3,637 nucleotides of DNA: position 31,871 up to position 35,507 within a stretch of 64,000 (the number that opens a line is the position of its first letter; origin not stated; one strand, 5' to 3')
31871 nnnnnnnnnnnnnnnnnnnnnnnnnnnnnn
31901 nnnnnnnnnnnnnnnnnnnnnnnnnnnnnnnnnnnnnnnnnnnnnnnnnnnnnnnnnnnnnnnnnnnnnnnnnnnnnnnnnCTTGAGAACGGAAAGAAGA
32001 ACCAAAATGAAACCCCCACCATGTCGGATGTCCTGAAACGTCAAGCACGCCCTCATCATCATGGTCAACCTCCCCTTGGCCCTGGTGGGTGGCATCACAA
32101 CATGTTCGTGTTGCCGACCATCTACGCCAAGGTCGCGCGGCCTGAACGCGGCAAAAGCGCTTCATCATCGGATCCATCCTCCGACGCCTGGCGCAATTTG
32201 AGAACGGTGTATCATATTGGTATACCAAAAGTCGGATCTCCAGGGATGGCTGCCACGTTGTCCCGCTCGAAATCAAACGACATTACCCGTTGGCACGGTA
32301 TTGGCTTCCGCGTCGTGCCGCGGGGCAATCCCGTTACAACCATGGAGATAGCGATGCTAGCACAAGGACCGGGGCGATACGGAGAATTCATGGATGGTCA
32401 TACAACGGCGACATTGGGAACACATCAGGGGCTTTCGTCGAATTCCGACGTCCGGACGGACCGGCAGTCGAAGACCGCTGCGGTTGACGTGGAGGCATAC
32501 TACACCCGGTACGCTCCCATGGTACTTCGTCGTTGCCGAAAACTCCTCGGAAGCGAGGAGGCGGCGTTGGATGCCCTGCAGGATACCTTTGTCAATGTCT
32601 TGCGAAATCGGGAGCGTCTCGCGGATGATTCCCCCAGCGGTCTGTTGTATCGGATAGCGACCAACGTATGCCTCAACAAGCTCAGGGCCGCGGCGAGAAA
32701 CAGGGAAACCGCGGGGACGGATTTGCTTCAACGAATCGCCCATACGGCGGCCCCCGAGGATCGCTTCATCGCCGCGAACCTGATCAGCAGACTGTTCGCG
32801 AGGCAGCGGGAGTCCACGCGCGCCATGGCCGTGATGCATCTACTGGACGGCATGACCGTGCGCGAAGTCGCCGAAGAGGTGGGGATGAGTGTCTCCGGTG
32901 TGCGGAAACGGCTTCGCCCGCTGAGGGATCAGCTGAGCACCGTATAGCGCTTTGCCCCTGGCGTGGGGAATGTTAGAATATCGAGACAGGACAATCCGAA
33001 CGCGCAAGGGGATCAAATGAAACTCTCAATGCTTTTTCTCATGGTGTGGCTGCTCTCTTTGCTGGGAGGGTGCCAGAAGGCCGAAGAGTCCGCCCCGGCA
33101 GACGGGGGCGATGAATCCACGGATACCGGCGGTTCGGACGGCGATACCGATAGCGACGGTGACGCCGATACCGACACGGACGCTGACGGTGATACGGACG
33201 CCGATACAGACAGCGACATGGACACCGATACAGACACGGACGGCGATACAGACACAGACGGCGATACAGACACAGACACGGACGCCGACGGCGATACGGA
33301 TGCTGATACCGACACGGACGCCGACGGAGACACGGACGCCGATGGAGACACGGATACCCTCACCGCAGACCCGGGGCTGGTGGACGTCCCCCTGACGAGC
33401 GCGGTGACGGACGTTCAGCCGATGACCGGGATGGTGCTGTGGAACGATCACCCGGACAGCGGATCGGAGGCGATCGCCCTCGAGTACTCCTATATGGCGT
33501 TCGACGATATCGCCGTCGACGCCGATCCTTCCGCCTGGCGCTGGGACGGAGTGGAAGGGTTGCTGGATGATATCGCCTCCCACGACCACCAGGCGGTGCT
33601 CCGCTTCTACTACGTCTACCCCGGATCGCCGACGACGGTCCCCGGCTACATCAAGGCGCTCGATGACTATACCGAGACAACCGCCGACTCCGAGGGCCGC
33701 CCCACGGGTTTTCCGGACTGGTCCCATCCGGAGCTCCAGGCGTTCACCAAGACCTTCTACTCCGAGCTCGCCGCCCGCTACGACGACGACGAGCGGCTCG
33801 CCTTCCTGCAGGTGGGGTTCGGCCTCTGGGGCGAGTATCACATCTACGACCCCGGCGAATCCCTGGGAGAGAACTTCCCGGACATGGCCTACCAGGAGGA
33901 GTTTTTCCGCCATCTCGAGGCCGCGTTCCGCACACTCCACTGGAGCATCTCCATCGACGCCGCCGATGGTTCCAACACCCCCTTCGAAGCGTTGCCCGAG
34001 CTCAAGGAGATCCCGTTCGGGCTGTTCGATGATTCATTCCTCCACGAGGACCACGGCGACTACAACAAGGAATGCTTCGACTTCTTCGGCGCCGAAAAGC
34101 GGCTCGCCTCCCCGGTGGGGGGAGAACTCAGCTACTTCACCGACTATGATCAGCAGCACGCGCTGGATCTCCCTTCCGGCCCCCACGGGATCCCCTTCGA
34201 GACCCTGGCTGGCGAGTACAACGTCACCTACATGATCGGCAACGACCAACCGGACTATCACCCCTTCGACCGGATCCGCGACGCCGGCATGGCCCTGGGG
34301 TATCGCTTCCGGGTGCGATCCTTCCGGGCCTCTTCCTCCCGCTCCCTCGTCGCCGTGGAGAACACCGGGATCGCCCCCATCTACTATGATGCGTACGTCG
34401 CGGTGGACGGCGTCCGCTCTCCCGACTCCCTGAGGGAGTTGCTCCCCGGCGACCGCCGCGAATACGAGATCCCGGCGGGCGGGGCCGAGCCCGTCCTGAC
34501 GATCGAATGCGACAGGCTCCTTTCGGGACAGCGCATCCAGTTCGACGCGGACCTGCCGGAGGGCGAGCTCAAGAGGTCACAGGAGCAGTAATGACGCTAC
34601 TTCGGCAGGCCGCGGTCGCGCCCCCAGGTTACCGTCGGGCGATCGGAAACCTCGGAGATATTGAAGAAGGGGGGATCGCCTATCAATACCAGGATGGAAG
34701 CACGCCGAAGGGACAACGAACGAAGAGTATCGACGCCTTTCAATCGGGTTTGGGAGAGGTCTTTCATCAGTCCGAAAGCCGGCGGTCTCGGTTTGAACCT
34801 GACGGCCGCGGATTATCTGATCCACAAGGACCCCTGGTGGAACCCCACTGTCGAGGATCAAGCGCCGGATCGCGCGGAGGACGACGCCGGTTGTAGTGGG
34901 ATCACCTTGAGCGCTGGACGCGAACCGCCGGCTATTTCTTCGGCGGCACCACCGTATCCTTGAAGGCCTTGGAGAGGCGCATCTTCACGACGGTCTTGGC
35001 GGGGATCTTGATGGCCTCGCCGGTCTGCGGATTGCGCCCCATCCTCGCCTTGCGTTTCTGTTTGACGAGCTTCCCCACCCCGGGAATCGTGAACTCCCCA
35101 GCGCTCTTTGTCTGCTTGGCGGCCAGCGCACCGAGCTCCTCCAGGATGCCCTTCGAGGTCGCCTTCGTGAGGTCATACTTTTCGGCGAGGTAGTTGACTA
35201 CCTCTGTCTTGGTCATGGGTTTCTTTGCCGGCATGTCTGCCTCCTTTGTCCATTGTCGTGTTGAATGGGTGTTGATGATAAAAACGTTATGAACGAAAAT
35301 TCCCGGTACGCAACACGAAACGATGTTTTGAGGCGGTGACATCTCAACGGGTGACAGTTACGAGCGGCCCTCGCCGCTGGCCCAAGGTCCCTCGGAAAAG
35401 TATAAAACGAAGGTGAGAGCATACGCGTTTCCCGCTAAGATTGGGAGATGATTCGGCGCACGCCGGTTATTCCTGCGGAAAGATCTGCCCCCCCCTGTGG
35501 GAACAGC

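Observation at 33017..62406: Array of ten lipid-anchored polysaccharide-active proteins, nine on an alternating-Asp stalk: a candidate surface enzyme-display system distinct from PULs and cellulosomes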

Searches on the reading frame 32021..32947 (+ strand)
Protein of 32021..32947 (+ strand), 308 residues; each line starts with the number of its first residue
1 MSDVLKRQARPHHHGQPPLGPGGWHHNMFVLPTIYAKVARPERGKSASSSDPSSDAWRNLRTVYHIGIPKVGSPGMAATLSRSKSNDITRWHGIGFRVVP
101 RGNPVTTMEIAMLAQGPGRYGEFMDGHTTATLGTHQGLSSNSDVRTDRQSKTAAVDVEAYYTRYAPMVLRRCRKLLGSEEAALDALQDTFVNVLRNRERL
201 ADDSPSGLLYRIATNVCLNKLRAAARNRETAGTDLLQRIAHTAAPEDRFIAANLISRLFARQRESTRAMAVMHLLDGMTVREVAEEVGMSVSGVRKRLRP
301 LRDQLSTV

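Call 10: search_protein_families(library=pfam, proteins=[window:32021-32947:+], max_evalue=0.001)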
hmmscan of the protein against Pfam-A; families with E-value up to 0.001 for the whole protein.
window:32021-32947:+ (308 aa): 6 families
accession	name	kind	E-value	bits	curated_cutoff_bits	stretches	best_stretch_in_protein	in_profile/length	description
PF04542.20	Sigma70_r2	-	8.3e-14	51.6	24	1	161-226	2-70/71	Sigma-70 region 2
PF07638.17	Sigma70_ECF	-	1.2e-06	29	21.1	1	179-305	48-179/185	ECF sigma factor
PF13384.12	HTH_23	-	8.3e-06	25.9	24.6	1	262-296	2-36/50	Homeodomain-like domain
PF08281.18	Sigma70_r4_2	-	1.5e-05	25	25.7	1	271-299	20-48/54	Sigma-70, region 4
PF13412.12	HTH_24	-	6e-05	23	21.9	1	277-303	17-43/48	Winged helix-turn-helix DNA-binding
PF12840.13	HTH_20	-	0.00093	19.6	27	0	269-303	7-44/51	Helix-turn-helix domain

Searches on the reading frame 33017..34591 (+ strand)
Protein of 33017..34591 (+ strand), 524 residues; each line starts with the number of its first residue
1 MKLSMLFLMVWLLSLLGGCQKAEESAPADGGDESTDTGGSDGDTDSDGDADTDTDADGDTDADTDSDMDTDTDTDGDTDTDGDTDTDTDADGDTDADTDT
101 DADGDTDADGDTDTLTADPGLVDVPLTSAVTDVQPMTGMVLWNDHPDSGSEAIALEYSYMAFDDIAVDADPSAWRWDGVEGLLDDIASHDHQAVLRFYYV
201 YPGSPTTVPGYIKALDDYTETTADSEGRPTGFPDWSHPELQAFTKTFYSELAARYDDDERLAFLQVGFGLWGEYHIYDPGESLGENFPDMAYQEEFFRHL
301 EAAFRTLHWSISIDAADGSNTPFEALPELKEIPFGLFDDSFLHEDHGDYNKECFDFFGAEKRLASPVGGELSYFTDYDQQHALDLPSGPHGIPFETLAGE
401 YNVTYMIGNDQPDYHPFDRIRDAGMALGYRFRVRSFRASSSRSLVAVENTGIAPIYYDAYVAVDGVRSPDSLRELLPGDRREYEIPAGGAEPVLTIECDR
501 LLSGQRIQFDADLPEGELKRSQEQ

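Call 5: search_protein_families(library=pfam, proteins=[window:33017-34591:+], max_evalue=0.01)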
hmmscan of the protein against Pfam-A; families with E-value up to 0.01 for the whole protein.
window:33017-34591:+ (524 aa): 1 family
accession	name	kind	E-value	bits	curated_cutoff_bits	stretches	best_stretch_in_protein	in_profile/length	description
PF16116.10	DUF4832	-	0.00055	20.2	29.2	1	335-463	3-146/216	Domain of unknown function (DUF4832)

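Call 19: search_protein_families(library=ncbifam, proteins=[window:33017-34591:+], max_evalue=0.01)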
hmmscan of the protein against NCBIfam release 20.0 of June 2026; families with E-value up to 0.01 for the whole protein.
window:33017-34591:+ (524 aa): 4 families
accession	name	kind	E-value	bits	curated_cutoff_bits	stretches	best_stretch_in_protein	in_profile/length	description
NF012181.0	MSCRAMM_SdrD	exception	1.3e-11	42.7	2500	1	39-112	1183-1256/1379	MSCRAMM family adhesin SdrD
NF000535.3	MSCRAMM_SdrC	exception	7.5e-11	40.8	1700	1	39-111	773-845/963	MSCRAMM family adhesin SdrC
NF033845.1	MSCRAMM_ClfB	exception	2.5e-09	35.7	999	1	32-113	716-797/871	MSCRAMM family adhesin clumping factor ClfB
NF033609.2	MSCRAMM_ClfA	exception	3.3e-09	35.1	1150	1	35-112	653-734/934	MSCRAMM family adhesin clumping factor ClfA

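Call 55: predict_structure(alignment_id=A2)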
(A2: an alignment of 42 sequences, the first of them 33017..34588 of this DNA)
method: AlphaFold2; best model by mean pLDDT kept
length: 524 residues; sequences in the alignment: 42
mean_pLDDT: 83.3   pTM: 0.77
mean pLDDT of the five models: 83.3, 83.1, 82.7, 82.3, 81.9
residues with pLDDT >= 90: 348; 70-90: 46; 50-70: 51; < 50: 79
segments of 3 or more residues with pLDDT < 50: 22-25, 35-39, 41-43, 49-84, 90-92, 107-116, 521-524
pLDDT, mean of each block of 10 residues (from residue 1): 65 68 50 45 46 42 39 40 46 49 49 54 96 98 97 97 97 98 98 95 94 98 90 95 98 98 81 59 89 97 97 92 96 94 87 95 95 89 93 95 97 97 98 97 98 97 98 97 97 98 98 74 47
secondary structure, 60 per line:
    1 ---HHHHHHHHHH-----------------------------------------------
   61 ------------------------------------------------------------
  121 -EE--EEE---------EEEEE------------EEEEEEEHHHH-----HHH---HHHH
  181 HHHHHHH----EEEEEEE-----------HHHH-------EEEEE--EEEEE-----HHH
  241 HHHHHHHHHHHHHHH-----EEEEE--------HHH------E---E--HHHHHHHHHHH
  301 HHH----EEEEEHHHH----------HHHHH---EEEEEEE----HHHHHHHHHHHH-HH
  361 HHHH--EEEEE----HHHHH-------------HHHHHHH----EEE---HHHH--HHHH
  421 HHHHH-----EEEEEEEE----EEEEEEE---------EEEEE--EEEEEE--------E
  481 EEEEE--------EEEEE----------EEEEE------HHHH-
elements in order: H4-13 E126-128 E138-142 E155-161 H162-165 H177-187 E192-198 H210-213 E221-225 E228-232 H238-255 E261-265 H290-303 E308-312 H313-316 H327-331 E335-341 H346-357 H359-364 E367-371 H376-380 H394-400 E405-407 H411-414 H417-425 E431-438 E443-449 E459-463 E466-471 E480-485 E494-498 E509-513 H520-523

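Call 59: fold_search(model_id=the predicted structure, library=pdb)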
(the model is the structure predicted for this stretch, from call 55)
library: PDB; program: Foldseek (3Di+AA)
matches with E <= 10: 1135; with E <= 0.001: 212
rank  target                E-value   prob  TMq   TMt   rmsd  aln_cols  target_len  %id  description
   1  6tbk_H                1.4e-07  1.00  0.33  0.33  14.7       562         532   12  Structure of a beta galactosidase with inhibitor (released 2020-08-19)
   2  1b90                  1.5e-07  1.00  0.39  0.39  12.8       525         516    8  BACILLUS CEREUS BETA-AMYLASE APO FORM (released 1999-03-15)
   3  5jaw_H                1.5e-07  1.00  0.32  0.31  14.8       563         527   12  Structure of a beta galactosidase with inhibitor (released 2017-05-10)
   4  1vep_A                1.6e-07  1.00  0.38  0.38  12.5       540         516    7  Crystal Structure Analysis of Triple (T47M/Y164E/T328N)/maltose of Bacillus cereus Beta-Amylase at pH 6.5 (released 2005-05-24)
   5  6tbj_B                1.6e-07  1.00  0.33  0.33  14.7       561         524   12  Structure of a beta galactosidase with inhibitor (released 2020-08-19)
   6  6tbh_A                2.1e-07  1.00  0.33  0.33  14.7       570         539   12  Structure of a beta galactosidase with inhibitor (released 2020-08-19)
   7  6tbj_C                2.2e-07  1.00  0.33  0.33  14.7       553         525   12  Structure of a beta galactosidase with inhibitor (released 2020-08-19)
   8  6tbj_F                2.2e-07  1.00  0.33  0.33  14.8       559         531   13  Structure of a beta galactosidase with inhibitor (released 2020-08-19)
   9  6tbj_G                2.3e-07  1.00  0.33  0.33  14.5       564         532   13  Structure of a beta galactosidase with inhibitor (released 2020-08-19)
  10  5bx9                  2.3e-07  1.00  0.31  0.38  13.0       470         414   11  Structure of PslG from Pseudomonas aeruginosa (released 2015-10-07)
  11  6tbi_C                2.5e-07  1.00  0.34  0.33  14.8       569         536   12  Structure of a beta galactosidase with inhibitor (released 2020-08-19)
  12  8fa4_A                2.5e-07  1.00  0.31  0.32  15.1       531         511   10  Crystal structure of Xanthomonas campestris GanA beta-galactosidase (released 2023-11-29)
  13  6gvd                  2.8e-07  1.00  0.32  0.31  11.0       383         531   13  Alpha-galactosidase from Thermotoga maritima in complex with cyclohexene-based carbasugar mimic of galactose (released 2018-08-22)
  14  7kmn                  2.9e-07  1.00  0.34  0.35  14.1       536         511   10  Crystal structure of XAC1772, a GH35 xyloglucan-active beta-galactosidase from Xanthomonas citri (released 2021-05-26)
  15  5jaw_G                3.1e-07  1.00  0.34  0.33  14.7       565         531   11  Structure of a beta galactosidase with inhibitor (released 2017-05-10)
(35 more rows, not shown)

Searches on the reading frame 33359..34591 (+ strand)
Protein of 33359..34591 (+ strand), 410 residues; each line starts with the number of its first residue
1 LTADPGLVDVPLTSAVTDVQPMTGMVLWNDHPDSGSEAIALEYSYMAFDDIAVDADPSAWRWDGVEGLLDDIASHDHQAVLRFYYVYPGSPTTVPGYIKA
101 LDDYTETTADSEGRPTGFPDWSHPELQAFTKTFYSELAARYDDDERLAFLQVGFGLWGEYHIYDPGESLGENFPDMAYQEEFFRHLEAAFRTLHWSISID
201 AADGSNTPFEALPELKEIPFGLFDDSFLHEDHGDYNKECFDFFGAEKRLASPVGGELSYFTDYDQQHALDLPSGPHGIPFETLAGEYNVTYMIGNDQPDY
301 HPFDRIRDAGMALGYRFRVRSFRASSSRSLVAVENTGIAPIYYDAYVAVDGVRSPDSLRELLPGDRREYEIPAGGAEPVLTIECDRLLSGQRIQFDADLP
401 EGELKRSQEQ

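Call 39: search_solved_structures(query=window:33359-34591:+, max_evalue=0.01)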
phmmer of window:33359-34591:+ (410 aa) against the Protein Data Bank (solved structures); distinct sequences matched with E-value up to 0.01: 0.

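Call 44: find_homologous_proteins(query=window:33359-34591:+, max_evalue=0.00001)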
Query window:33359-34591:+ (410 aa): 1411 proteins with E <= 0.00001 among 8000 candidates; the best 120 are listed.
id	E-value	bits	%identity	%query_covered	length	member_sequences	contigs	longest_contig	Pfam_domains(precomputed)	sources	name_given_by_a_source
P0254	6.7e-185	634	67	96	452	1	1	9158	-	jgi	jgi:hypothetical protein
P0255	1.0e-181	623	68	97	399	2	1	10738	-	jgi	-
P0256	1.0e-179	617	67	96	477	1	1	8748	-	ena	-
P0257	1.4e-177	610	67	96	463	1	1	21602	-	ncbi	-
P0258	5.3e-174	598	67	97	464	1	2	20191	-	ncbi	-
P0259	2.5e-173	596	63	95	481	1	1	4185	-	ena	-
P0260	1.0e-171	590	67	92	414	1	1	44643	-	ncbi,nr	ncbi:hypothetical protein P4E94_12835 [Pontiellaceae bacterium B12219]|nr:hypothetical protein [Pont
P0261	7.6e-168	578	62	95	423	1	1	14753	-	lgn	-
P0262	2.1e-167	576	62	97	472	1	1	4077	-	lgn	-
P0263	2.2e-165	570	64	96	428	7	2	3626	-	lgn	-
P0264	6.9e-165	568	62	96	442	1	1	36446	-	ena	-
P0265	1.3e-163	564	62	97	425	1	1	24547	-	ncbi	-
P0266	3.9e-163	562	63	95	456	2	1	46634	-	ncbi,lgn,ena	-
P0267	1.2e-162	560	62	96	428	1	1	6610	-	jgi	jgi:hypothetical protein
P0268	6.3e-162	558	61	96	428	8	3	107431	-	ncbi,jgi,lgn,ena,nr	ncbi:MAG TPA: DUF4832 domain-containing protein [Candidatus Aminicenantes bacterium]|nr:DUF4832 doma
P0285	5.5e-147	509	55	98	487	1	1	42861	PF18962.8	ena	-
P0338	4.3e-140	486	54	96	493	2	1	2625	PF18962.8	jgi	-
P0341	5.4e-140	486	52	95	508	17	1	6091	PF18962.8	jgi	jgi:hypothetical protein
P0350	1.4e-139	485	54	96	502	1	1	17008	PF18962.8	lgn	-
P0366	1.4e-138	481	52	95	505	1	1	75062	PF18962.8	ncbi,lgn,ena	-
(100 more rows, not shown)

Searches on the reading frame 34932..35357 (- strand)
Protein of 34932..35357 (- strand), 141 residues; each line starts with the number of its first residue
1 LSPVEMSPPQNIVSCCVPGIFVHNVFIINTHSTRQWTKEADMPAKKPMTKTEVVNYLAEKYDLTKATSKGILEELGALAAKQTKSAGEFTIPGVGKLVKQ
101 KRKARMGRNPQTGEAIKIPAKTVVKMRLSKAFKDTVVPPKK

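Call 10: search_protein_families(library=pfam, proteins=[window:34932-35357:-], max_evalue=0.001)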
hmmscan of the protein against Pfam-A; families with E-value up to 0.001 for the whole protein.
window:34932-35357:- (141 aa): 1 family
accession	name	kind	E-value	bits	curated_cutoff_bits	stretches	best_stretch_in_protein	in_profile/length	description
PF00216.26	Bac_DNA_binding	-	1.3e-23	83.4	22.4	1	48-136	1-89/90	Bacterial DNA-binding protein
